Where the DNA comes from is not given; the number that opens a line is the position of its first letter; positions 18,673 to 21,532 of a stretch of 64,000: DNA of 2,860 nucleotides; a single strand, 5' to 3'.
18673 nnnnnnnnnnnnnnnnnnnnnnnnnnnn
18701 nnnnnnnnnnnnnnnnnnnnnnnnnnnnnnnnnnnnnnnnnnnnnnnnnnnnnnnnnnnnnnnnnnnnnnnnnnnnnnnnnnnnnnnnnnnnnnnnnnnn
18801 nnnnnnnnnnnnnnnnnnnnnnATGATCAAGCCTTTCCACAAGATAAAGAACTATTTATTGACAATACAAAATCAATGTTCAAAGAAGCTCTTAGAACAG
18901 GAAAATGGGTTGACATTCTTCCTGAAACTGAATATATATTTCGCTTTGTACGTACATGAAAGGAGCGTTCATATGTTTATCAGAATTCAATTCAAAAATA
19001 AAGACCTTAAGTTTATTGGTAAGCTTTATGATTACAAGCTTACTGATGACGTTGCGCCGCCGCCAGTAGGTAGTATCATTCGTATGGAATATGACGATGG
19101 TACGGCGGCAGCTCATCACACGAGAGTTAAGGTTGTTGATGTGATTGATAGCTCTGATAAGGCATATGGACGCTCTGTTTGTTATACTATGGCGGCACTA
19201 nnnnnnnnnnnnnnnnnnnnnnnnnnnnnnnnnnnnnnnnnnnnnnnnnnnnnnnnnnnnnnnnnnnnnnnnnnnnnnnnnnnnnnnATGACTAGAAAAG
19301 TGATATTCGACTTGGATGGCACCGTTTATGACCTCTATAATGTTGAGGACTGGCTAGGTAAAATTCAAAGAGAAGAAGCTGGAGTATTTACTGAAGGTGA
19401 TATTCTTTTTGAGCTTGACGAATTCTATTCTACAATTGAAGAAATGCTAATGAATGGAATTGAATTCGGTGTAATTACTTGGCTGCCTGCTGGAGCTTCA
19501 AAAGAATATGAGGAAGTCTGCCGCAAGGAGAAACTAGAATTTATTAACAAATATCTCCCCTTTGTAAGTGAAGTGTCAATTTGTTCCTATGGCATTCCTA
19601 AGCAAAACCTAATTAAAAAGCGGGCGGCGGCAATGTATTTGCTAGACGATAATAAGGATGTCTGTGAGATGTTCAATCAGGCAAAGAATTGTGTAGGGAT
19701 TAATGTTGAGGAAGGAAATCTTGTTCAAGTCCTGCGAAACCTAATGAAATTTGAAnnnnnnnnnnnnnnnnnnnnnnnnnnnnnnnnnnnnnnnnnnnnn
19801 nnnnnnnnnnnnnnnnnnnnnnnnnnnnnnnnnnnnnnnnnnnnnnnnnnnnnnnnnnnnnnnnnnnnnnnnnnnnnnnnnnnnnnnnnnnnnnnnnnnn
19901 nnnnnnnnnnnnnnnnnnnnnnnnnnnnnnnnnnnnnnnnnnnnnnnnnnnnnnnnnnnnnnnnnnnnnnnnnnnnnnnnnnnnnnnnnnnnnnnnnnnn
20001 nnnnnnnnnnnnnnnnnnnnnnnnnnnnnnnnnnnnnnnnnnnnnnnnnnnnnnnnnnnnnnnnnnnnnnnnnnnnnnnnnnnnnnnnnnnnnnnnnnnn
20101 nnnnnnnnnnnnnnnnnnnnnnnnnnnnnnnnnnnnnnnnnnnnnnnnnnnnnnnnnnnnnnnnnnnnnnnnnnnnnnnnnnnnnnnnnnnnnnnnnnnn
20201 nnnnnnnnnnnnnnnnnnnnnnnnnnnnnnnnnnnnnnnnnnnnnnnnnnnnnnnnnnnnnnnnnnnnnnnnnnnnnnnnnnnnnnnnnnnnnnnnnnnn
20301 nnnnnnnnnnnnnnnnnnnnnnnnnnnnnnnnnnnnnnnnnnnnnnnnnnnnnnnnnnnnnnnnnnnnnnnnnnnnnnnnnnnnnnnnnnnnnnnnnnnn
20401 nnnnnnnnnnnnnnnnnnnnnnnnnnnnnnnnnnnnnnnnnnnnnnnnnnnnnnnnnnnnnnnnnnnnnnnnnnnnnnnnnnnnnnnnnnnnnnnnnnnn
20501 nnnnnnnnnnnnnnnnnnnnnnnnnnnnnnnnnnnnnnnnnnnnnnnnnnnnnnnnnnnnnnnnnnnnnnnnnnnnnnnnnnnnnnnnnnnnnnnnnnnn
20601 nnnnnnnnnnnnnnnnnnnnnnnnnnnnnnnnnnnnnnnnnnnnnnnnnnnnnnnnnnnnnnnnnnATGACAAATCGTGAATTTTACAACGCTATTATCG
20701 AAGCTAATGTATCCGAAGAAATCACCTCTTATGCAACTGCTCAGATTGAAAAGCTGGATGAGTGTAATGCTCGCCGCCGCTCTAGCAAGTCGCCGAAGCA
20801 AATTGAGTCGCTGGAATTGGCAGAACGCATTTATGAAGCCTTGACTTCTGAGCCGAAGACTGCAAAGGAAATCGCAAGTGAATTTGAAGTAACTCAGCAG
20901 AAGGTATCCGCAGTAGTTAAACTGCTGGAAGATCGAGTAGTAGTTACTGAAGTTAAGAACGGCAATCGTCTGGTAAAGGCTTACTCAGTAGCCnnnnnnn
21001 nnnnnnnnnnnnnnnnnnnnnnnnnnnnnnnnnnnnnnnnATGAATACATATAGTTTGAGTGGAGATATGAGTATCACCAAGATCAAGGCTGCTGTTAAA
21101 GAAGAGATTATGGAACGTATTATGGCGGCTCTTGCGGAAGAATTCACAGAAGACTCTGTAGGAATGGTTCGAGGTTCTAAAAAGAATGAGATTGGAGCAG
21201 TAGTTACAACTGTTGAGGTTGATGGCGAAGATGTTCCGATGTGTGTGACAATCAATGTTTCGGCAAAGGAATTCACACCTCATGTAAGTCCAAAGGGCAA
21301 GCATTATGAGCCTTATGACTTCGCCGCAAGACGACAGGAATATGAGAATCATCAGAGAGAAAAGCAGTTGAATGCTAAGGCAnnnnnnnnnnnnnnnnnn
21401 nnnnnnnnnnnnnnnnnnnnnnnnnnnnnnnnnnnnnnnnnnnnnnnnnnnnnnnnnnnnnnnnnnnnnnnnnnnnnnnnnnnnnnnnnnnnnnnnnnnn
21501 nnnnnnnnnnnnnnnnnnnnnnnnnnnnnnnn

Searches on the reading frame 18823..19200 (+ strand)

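Call 95: search_protein_families(library=pfam, proteins=[window:18823-19200:+], max_evalue=0.01)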
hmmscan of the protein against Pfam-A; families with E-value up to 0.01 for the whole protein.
window:18823-19200:+ (126 aa): 1 family
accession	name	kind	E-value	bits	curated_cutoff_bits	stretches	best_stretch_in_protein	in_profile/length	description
PF14673.11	DUF4459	-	0.0096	16.3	27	0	36-97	6-68/159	Domain of unknown function (DUF4459)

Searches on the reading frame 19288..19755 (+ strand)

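Call 51: search_protein_families(library=pfam, proteins=[window:19288-19755:+], max_evalue=0.01)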
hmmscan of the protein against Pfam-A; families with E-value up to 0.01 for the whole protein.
window:19288-19755:+ (156 aa): 1 family
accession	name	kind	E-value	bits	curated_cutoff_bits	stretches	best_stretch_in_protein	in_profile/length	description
PF00702.32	Hydrolase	-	0.0073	17.2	26.4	0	5-16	4-15/191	haloacid dehalogenase-like hydrolase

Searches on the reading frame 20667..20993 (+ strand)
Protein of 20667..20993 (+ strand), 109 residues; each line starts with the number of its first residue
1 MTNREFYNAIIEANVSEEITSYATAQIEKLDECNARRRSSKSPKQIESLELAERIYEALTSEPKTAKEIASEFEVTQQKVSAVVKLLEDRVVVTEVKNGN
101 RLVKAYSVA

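Call 95: search_protein_families(library=pfam, proteins=[window:20667-20993:+], max_evalue=0.01)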
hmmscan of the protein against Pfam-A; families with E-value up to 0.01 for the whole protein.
window:20667-20993:+ (109 aa): 9 families
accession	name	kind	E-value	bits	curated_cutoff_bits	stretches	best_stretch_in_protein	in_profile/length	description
PF12298.14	Bot1p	-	2.7e-06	28.1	23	1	41-107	12-75/172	Eukaryotic mitochondrial regulator protein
PF01978.25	TrmB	-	1.4e-05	25.3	25.6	1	54-107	12-66/68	Sugar-specific transcriptional regulator TrmB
PF12840.13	HTH_20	-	2.6e-05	24.5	27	1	54-90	8-45/51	Helix-turn-helix domain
PF21476.4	PF0610-like_N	-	0.00017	22.2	33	1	53-80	4-31/50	PF0610-like, N-terminal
PF12802.13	MarR_2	-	0.00032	21.3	27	1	61-93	16-50/61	MarR family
PF24034.1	DUF7343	-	0.0015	18.8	27.6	1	67-100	22-55/62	Domain of unknown function (DUF7343)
PF24270.1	HTH_Cmi2_C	-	0.0047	17.6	27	1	51-98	76-123/125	Cmi2, C-terminal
PF08279.18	HTH_11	-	0.0087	16.4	25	0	54-90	4-42/55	HTH domain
PF24033.1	DUF7342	-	0.0098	16.3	31.6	1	53-101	5-55/150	Family of unknown function (DUF7342)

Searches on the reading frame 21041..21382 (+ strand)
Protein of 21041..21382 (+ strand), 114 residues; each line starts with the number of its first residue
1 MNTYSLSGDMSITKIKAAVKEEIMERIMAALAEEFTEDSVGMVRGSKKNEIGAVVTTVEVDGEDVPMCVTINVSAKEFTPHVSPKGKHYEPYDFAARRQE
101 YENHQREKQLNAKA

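Call 61: search_protein_families(library=pfam, proteins=[window:21041-21382:+], max_evalue=0.01)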
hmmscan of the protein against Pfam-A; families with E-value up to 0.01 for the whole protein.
window:21041-21382:+ (114 aa): 1 family
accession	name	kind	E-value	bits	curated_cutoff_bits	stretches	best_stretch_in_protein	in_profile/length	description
PF07145.20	PAM2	-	0.0054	16.8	20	0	71-82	6-17/18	Ataxin-2 C-terminal region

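Call 98: search_protein_families(library=phrogs, proteins=[window:21041-21382:+], max_evalue=0.001)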
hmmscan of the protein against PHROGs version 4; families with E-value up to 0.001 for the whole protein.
window:21041-21382:+ (114 aa): 0 families
